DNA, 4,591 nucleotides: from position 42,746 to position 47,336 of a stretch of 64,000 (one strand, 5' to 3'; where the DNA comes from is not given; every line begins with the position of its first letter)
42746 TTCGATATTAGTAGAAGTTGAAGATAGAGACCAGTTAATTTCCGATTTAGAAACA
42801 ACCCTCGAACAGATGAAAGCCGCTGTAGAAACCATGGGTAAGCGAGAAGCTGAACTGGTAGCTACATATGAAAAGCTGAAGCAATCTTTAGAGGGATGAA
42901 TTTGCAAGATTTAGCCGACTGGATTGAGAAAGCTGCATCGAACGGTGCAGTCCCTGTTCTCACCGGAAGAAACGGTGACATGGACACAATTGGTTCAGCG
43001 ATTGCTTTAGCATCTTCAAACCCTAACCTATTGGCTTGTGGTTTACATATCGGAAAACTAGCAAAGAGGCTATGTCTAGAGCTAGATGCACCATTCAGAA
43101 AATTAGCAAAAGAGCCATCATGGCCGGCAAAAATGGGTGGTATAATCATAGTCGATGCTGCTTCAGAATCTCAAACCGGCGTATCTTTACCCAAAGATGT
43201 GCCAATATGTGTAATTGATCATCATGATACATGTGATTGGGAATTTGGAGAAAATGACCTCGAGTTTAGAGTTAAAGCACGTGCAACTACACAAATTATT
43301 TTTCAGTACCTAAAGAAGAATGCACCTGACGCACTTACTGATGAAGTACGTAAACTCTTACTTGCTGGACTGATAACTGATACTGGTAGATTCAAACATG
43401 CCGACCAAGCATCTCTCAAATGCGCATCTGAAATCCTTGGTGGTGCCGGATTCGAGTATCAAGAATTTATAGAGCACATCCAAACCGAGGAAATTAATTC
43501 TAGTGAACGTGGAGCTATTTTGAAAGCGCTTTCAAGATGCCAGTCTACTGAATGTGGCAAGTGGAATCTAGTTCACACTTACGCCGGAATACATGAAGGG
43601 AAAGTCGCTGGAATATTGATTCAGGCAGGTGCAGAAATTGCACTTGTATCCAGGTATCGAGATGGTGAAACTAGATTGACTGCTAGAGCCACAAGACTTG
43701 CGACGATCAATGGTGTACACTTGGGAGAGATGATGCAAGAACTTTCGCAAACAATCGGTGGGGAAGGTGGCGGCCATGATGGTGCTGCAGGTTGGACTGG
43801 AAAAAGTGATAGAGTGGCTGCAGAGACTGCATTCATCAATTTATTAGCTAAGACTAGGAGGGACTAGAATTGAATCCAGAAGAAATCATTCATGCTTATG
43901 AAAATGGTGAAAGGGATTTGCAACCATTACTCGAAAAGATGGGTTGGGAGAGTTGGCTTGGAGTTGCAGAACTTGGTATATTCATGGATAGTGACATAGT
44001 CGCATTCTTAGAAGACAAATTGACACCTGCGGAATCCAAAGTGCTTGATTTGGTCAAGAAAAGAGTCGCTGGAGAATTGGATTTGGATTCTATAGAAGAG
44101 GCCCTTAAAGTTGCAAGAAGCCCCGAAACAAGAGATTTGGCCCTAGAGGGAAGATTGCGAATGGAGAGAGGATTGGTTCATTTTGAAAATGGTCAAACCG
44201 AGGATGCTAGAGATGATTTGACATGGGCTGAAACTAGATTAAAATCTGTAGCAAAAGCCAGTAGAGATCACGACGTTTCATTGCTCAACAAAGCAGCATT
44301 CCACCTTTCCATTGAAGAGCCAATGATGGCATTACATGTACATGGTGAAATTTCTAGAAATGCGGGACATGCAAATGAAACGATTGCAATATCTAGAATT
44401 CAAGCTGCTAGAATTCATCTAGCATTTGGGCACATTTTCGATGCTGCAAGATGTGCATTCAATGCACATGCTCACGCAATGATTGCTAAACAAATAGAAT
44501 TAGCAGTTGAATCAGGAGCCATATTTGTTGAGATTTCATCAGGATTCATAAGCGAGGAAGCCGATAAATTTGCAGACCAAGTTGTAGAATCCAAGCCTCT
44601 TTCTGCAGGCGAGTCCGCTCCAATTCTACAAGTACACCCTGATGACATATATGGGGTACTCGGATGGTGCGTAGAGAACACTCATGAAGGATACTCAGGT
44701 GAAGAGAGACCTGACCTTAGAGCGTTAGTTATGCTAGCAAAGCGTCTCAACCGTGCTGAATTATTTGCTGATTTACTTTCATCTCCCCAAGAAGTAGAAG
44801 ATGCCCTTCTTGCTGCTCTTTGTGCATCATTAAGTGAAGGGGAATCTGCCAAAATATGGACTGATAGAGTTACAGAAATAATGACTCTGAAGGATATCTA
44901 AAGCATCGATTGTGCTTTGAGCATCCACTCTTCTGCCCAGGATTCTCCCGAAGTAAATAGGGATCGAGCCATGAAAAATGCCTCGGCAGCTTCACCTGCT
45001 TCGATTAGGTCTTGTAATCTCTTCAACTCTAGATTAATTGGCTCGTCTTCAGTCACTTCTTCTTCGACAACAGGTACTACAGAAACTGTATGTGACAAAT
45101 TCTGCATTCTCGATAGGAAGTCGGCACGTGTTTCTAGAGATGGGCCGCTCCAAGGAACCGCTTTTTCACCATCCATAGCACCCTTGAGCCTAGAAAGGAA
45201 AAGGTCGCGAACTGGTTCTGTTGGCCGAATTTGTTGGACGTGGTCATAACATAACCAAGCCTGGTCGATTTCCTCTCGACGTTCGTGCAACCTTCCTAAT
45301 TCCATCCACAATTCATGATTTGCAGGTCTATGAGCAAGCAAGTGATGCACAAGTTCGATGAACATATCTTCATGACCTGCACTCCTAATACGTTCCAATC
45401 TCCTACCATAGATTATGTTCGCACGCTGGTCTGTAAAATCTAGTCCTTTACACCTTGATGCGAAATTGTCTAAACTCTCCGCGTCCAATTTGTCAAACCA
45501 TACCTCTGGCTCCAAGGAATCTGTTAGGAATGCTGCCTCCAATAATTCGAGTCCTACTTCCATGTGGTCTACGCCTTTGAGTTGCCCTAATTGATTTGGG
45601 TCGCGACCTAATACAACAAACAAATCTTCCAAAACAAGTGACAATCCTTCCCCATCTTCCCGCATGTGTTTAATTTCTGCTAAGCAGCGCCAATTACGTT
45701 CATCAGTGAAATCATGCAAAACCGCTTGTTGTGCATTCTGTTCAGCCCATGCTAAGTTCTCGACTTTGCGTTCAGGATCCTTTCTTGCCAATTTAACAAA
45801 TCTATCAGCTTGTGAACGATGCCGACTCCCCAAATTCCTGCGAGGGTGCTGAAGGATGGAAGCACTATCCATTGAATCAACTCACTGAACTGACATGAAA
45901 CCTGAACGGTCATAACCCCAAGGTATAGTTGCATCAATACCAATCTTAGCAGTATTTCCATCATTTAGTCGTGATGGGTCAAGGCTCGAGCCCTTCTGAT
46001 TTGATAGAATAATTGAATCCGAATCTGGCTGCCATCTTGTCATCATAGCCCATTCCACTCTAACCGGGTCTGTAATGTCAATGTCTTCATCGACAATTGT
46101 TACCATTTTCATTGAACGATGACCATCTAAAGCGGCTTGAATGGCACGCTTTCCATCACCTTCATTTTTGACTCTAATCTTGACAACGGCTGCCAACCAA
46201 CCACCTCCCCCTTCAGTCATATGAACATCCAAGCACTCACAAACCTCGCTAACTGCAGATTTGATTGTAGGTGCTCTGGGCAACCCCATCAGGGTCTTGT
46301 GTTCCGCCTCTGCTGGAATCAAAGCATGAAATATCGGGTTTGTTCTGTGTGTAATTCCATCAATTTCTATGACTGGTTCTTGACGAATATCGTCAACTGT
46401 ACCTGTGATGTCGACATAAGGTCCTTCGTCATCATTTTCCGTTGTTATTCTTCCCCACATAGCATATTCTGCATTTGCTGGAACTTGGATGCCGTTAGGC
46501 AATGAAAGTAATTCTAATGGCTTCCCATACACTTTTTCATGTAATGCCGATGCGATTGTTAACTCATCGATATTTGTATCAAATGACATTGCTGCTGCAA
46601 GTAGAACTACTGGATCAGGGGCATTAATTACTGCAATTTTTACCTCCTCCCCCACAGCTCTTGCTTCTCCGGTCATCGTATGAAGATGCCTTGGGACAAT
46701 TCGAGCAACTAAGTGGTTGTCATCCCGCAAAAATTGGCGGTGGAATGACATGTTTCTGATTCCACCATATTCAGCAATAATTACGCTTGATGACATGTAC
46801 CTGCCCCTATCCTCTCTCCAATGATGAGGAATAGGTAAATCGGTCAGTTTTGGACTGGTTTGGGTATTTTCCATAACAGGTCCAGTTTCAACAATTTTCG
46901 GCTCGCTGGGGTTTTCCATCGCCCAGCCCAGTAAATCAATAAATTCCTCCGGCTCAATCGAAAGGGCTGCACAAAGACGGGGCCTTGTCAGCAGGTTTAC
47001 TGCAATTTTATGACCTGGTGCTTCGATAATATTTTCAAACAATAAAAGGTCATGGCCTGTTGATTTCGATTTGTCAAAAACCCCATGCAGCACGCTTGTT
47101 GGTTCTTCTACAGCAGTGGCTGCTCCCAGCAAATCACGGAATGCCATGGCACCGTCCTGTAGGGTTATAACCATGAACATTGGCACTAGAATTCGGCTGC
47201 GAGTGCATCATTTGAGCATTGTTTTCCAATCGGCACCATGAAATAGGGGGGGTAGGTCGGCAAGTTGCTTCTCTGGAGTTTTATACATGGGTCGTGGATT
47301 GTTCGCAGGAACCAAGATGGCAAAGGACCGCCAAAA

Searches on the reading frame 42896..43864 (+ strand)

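Call 76: search_protein_families(library=pfam, proteins=[window:42896-43864:+], max_evalue=0.00001)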
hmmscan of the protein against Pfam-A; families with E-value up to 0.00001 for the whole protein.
window:42896-43864:+ (323 aa): 2 families
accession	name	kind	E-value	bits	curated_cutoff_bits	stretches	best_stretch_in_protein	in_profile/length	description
PF02272.25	DHHA1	-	2.2e-10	41.3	25.9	1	243-312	28-94/102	DHHA1 domain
PF01368.27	DHH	-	6.1e-09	36.7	28.1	1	21-158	4-124/125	DHH family, N-terminal domain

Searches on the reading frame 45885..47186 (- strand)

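Call 76: search_protein_families(library=pfam, proteins=[window:45885-47186:-], max_evalue=0.00001)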
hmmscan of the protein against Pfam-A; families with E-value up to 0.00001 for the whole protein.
window:45885-47186:- (434 aa): 2 families
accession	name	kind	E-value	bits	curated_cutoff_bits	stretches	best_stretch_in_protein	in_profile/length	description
PF01977.22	UbiD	-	7.4e-47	159.6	23.3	1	99-292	3-204/206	3-octaprenyl-4-hydroxybenzoate carboxy-lyase Rift-related domain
PF20696.2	UbiD_C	-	2.4e-31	108.8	24.2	1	298-419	2-127/127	3-octaprenyl-4-hydroxybenzoate carboxy-lyase C-terminal domain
